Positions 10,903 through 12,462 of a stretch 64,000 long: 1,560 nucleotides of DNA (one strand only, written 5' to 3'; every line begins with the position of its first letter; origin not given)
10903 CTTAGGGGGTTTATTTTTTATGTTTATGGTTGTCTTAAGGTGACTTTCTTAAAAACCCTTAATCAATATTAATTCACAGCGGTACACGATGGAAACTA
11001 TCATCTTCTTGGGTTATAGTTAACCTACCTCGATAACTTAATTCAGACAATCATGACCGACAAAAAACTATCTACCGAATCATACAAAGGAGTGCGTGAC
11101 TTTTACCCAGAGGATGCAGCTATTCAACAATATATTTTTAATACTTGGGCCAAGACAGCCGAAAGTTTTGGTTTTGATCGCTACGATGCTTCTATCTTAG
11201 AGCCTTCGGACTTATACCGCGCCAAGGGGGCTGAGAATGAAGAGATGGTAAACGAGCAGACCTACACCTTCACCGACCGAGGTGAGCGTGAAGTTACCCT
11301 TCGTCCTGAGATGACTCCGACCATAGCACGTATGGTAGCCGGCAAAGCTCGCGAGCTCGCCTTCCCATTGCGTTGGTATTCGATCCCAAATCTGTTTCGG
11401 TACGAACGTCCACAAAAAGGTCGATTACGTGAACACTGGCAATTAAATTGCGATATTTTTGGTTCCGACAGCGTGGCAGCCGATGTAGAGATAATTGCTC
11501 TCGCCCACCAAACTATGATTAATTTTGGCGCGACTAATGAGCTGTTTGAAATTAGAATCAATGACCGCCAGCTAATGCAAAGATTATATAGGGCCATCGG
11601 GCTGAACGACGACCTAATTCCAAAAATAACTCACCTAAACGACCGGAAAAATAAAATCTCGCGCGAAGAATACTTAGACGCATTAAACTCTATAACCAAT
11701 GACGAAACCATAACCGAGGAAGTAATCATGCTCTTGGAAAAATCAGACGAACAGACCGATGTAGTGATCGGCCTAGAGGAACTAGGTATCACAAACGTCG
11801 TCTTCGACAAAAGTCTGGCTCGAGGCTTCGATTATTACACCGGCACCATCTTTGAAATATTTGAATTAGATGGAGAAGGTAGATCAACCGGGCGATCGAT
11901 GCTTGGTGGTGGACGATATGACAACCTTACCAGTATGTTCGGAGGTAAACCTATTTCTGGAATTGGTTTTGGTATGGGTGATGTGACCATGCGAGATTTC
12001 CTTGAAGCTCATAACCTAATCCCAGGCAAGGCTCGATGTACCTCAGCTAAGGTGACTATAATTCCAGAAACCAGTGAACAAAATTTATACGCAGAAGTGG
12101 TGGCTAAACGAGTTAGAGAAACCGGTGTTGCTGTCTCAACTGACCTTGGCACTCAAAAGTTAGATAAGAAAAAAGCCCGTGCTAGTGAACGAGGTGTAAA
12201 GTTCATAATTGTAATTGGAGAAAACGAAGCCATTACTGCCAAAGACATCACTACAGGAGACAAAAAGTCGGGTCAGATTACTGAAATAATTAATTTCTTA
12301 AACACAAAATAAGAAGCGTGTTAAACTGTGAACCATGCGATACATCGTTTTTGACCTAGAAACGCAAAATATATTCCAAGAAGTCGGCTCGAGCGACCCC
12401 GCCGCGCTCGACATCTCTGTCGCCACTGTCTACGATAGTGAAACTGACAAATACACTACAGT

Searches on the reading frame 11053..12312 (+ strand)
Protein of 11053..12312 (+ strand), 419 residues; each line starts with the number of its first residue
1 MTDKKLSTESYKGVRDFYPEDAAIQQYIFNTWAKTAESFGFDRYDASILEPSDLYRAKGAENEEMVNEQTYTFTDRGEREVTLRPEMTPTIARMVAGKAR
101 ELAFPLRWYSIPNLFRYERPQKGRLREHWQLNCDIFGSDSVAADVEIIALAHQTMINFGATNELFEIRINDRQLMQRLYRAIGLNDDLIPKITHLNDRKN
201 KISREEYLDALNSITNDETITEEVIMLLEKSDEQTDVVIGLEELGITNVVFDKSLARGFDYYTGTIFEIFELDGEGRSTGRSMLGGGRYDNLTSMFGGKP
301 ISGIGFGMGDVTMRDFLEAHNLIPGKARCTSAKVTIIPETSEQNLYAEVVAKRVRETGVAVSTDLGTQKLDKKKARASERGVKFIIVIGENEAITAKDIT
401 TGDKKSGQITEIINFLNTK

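Call 26: search_protein_families(library=pfam, proteins=[window:11053-12312:+])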
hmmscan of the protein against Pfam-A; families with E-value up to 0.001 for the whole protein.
window:11053-12312:+ (419 aa): 3 families
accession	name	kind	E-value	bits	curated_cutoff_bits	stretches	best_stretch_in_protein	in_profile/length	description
PF13393.11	tRNA-synt_His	-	5.4e-39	134.7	25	1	13-308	1-303/308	Histidyl-tRNA synthetase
PF03129.25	HGTP_anticodon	-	9.3e-12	45.4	21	1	333-417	1-92/94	Anticodon binding domain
PF00587.30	tRNA-synt_2b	-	7.9e-10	39.5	29.3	1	71-144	1-80/179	tRNA synthetase class II core domain (G, H, P, S and T)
